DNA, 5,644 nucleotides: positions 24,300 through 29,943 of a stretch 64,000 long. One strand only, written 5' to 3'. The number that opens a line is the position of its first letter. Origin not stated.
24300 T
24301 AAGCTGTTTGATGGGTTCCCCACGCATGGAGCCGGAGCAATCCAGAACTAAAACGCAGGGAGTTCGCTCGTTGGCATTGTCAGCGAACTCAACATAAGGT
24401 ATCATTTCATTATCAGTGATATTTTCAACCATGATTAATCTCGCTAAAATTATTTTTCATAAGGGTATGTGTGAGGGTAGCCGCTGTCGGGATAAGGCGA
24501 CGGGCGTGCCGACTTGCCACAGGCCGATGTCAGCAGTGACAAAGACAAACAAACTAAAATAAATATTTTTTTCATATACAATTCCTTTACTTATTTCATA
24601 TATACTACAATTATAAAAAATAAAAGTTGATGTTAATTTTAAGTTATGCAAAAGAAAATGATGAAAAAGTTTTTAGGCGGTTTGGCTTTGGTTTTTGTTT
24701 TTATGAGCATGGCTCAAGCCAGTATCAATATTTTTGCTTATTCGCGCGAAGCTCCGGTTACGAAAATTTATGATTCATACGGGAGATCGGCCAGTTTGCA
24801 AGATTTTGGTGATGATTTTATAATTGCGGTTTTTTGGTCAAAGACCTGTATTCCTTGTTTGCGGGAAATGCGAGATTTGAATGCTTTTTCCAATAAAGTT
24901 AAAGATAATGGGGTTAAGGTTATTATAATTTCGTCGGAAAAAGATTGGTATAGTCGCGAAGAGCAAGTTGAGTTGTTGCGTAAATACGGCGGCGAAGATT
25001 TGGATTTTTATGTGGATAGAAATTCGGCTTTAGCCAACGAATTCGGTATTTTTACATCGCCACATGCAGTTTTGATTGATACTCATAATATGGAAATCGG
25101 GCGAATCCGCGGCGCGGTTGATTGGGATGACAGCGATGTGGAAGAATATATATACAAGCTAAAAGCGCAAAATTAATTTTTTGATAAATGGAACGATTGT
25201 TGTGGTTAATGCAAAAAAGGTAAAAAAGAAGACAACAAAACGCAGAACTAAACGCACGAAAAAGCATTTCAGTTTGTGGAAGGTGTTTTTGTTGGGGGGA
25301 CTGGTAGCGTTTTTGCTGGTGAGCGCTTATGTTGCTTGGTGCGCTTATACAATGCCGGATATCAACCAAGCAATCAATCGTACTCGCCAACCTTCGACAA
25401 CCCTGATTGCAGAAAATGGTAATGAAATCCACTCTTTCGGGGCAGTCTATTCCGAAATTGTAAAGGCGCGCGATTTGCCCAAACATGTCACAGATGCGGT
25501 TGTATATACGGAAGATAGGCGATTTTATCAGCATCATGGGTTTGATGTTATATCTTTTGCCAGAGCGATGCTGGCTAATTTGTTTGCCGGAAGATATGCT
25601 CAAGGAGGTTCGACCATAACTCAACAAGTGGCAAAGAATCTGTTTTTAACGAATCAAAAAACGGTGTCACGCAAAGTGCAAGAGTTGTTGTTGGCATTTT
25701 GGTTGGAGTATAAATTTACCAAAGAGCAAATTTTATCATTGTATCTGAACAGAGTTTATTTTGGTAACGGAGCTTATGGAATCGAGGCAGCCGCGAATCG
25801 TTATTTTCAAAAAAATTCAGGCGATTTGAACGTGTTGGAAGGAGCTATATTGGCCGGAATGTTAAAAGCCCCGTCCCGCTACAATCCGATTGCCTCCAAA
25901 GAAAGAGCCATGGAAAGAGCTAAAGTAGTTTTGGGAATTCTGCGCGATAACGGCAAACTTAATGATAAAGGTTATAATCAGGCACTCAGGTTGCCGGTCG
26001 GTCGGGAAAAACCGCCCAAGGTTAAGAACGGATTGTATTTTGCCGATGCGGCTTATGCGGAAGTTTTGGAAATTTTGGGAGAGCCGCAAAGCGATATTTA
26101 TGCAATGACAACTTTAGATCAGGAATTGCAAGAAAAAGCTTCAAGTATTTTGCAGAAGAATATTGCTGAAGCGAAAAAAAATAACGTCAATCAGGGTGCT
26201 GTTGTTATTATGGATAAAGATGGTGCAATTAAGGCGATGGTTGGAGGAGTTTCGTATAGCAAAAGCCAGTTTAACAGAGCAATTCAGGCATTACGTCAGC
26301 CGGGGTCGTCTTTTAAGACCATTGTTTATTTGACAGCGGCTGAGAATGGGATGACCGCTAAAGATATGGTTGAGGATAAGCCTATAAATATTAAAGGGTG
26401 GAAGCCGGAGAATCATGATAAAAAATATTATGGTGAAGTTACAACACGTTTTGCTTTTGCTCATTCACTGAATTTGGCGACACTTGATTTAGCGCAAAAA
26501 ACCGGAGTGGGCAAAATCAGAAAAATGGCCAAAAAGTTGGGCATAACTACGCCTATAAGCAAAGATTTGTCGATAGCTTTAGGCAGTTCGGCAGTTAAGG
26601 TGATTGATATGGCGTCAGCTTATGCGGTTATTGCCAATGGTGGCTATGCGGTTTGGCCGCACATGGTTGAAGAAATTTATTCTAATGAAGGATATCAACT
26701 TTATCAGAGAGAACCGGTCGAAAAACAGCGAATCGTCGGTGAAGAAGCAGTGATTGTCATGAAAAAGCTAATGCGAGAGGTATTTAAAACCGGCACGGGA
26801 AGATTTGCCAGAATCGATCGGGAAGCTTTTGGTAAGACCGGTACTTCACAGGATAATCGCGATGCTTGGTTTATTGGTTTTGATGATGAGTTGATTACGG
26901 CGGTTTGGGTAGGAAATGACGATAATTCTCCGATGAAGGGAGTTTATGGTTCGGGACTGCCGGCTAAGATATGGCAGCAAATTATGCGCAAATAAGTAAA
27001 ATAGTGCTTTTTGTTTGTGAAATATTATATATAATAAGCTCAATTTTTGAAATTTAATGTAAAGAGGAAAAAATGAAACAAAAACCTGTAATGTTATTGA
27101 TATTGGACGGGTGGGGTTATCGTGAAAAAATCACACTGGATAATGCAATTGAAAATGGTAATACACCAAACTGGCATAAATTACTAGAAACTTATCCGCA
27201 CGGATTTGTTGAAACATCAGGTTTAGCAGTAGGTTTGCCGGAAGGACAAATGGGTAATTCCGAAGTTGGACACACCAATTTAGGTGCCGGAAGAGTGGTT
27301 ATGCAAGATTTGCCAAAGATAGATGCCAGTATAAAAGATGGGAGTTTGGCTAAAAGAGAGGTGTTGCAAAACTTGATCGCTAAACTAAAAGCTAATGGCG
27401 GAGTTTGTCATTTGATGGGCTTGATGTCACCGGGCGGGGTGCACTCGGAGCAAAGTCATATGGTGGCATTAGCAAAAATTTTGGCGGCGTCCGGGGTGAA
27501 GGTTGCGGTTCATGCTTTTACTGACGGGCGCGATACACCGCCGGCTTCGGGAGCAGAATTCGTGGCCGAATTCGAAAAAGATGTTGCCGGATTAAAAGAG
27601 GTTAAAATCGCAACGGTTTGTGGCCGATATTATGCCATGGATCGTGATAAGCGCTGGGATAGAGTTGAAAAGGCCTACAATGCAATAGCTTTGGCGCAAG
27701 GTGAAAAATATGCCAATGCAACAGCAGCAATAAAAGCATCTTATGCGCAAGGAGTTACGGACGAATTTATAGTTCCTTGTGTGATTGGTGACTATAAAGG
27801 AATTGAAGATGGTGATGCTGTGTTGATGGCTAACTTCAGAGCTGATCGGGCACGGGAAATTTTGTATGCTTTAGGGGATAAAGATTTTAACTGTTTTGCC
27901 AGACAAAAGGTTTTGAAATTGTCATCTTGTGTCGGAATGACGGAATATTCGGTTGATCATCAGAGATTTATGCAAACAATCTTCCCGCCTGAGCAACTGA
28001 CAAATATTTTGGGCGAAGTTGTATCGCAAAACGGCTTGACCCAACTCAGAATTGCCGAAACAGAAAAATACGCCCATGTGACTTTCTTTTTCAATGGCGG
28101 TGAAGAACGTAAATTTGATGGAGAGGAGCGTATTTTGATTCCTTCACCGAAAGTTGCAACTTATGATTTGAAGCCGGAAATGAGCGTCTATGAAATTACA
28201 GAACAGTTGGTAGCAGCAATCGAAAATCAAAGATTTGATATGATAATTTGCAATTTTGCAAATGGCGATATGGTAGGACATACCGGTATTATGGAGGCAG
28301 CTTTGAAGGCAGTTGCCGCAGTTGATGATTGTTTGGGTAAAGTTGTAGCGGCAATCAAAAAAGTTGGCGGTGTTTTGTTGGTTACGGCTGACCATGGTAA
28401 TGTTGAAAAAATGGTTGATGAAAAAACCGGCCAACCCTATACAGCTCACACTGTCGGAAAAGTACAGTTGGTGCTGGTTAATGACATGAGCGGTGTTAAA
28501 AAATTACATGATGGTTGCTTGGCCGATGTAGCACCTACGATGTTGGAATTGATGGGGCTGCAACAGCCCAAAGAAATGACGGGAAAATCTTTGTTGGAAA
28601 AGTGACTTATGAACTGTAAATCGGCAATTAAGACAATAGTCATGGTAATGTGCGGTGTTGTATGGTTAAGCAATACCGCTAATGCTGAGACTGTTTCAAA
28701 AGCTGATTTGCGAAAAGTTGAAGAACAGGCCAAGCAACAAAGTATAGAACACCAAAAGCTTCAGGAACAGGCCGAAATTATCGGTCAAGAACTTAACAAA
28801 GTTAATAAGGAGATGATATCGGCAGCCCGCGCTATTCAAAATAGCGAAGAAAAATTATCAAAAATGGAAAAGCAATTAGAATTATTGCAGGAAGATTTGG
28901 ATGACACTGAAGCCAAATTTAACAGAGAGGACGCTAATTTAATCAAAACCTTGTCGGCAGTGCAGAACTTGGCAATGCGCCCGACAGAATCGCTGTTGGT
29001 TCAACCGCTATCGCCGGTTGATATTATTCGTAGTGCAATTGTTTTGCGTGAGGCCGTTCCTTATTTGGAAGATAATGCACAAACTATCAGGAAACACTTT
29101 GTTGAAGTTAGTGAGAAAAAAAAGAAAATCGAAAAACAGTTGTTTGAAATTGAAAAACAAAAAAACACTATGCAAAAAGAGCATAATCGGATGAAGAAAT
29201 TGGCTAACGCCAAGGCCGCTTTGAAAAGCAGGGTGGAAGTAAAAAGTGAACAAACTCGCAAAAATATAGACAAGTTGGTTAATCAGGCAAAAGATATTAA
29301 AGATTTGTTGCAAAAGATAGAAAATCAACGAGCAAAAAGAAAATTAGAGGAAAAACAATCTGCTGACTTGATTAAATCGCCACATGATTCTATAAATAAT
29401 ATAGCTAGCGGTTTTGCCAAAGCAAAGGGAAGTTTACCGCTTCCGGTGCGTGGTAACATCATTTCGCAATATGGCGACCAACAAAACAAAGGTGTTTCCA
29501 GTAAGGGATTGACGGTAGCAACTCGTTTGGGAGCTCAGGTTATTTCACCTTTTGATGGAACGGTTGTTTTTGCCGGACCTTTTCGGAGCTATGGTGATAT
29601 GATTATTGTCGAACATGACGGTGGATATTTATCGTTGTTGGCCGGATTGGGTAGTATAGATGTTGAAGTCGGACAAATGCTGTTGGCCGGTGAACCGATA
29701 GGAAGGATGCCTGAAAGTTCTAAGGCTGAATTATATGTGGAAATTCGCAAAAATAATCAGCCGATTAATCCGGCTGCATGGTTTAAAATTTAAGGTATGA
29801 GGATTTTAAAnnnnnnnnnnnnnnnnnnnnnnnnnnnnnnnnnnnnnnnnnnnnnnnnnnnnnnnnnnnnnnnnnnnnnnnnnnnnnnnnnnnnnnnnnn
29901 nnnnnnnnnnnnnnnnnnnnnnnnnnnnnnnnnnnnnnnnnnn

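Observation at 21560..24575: Tightly coupled lipoprotein / vWA (TerY/YegL-like) / PP2C / membrane-anchored Ser/Thr kinase operon: a TerY-P-type triad of unknown mechanism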

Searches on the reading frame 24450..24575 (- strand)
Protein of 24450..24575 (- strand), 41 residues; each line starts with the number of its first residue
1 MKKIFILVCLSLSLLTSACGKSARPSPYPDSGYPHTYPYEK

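Call 3: search_protein_families(library=pfam, proteins=[window:24450-24575:-], max_evalue=0.01)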
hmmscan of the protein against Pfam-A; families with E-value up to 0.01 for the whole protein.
window:24450-24575:- (41 aa): 0 families

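Call 4: search_protein_families(library=padloc, proteins=[window:24450-24575:-], max_evalue=0.01)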
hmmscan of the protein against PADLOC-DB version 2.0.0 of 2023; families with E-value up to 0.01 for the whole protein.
window:24450-24575:- (41 aa): 0 families

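Call 5: search_protein_families(library=ncbifam, proteins=[window:24450-24575:-], max_evalue=0.01)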
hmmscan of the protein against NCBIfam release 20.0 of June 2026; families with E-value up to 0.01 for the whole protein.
window:24450-24575:- (41 aa): 1 family
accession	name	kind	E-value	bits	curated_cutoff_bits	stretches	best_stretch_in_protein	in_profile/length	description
NF047408.1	SA0632_fam_LP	equivalog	0.0027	17.3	70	1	1-22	1-21/68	SA0632 family lipoprotein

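Call 32: search_protein_families(library=pfam, alignment_id=A1, max_evalue=10)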
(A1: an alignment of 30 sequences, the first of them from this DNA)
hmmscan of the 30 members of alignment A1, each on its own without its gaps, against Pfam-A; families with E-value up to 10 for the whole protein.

A. member 1, seq(41 aa): 0 families

B. families by the number of members that match (of 30 scanned): 12 families
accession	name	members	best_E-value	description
PF08139.17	LPAM_1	10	0.041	Prokaryotic membrane lipoprotein lipid attachment site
PF13627.12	LptM_cons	8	0.026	LPS-assembly lipoprotein LptM, conserved region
PF20487.3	DUF6726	5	0.0024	Family of unknown function (DUF6726)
PF20205.3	DUF6567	2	0.085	Family of unknown function (DUF6567)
PF03032.20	FSAP_sig_propep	2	0.095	Frog skin active peptide family signal and propeptide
PF25682.1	Phage_VG64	2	0.21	Mycobacterium phage VG64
PF03823.19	Neurokinin_B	1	0.016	Neurokinin B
PF11893.13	DUF3413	1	0.075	Domain of unknown function (DUF3413)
PF11912.13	CfaA_B_C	1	0.12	Counting factor-associated protein A/B/C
PF15018.11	InaF-motif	1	0.44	TRP-interacting helix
PF14142.11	YrzO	1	1.1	YrzO-like protein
PF22859.1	IBIN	1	7.7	Induced by infection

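Call 33: find_homologous_proteins(query=A1, max_evalue=0.01)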
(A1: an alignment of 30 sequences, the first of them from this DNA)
Query A1 (30 sequences) (41 aa, profile of the alignment): 325 proteins with E <= 0.01 among 1075 candidates; the best 120 are listed.
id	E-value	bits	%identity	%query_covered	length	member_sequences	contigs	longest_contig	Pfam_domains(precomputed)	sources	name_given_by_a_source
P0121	6.2e-18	82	73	100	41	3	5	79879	-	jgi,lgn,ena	-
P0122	7.2e-18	82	63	100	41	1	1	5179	-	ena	-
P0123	1.7e-17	80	68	100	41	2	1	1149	-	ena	-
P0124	1.8e-17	80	61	100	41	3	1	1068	-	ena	-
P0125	2.0e-17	80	66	100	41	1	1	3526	-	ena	-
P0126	2.1e-17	80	47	90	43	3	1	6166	-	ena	-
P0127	3.0e-17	80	68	54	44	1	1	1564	-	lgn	-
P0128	3.5e-17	79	45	98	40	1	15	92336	-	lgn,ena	-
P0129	4.4e-17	79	49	93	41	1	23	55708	-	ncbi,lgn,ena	-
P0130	4.9e-17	79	50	93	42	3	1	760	-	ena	-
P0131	5.0e-17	79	73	98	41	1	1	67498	-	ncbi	-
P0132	5.9e-17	79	46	88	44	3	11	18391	-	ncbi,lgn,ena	-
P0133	6.0e-17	79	53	90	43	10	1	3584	-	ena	-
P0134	6.7e-17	79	47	93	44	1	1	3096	-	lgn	-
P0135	7.2e-17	78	47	93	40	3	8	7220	-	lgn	-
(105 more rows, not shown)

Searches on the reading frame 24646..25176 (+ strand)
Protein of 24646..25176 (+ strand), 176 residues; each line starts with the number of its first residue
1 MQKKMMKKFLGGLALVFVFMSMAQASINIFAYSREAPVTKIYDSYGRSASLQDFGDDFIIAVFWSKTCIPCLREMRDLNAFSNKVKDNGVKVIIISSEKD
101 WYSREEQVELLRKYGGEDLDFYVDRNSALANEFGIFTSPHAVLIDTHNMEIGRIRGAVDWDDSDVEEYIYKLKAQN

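Call 3: search_protein_families(library=pfam, proteins=[window:24646-25176:+], max_evalue=0.01)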
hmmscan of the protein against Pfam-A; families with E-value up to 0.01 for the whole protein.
window:24646-25176:+ (176 aa): 4 families
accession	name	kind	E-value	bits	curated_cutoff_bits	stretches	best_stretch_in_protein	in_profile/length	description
PF08534.16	Redoxin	-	4.3e-13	49.7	26.6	1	35-168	5-147/148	Redoxin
PF00578.27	AhpC-TSA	-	3.5e-11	43.5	26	1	35-146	4-117/124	AhpC/TSA family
PF13905.12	Thioredoxin_8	-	4.7e-10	40.1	27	1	59-150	4-93/94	Thioredoxin-like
PF13098.12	Thioredoxin_2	-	1.9e-06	28.6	27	1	59-159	8-96/104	Thioredoxin-like domain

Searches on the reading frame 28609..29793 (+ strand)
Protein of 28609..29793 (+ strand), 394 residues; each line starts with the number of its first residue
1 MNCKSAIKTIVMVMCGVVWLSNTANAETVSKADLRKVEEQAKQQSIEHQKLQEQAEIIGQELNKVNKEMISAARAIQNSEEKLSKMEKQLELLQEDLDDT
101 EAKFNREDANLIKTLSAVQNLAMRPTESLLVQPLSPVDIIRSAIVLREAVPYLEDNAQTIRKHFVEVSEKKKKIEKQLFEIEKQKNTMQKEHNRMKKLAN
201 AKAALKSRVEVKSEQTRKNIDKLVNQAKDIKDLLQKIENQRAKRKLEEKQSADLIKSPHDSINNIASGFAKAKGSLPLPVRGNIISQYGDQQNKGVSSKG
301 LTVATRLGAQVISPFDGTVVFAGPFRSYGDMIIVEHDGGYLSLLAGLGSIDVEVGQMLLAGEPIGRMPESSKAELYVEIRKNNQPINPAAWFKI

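Call 55: search_protein_families(library=pfam, proteins=[window:28609-29793:+], max_evalue=0.00001)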
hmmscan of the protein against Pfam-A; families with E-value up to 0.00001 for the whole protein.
window:28609-29793:+ (394 aa): 1 family
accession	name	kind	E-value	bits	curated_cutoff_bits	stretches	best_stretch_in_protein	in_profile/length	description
PF01551.29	Peptidase_M23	-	5.1e-21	75.1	28.7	1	298-388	3-96/96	Peptidase family M23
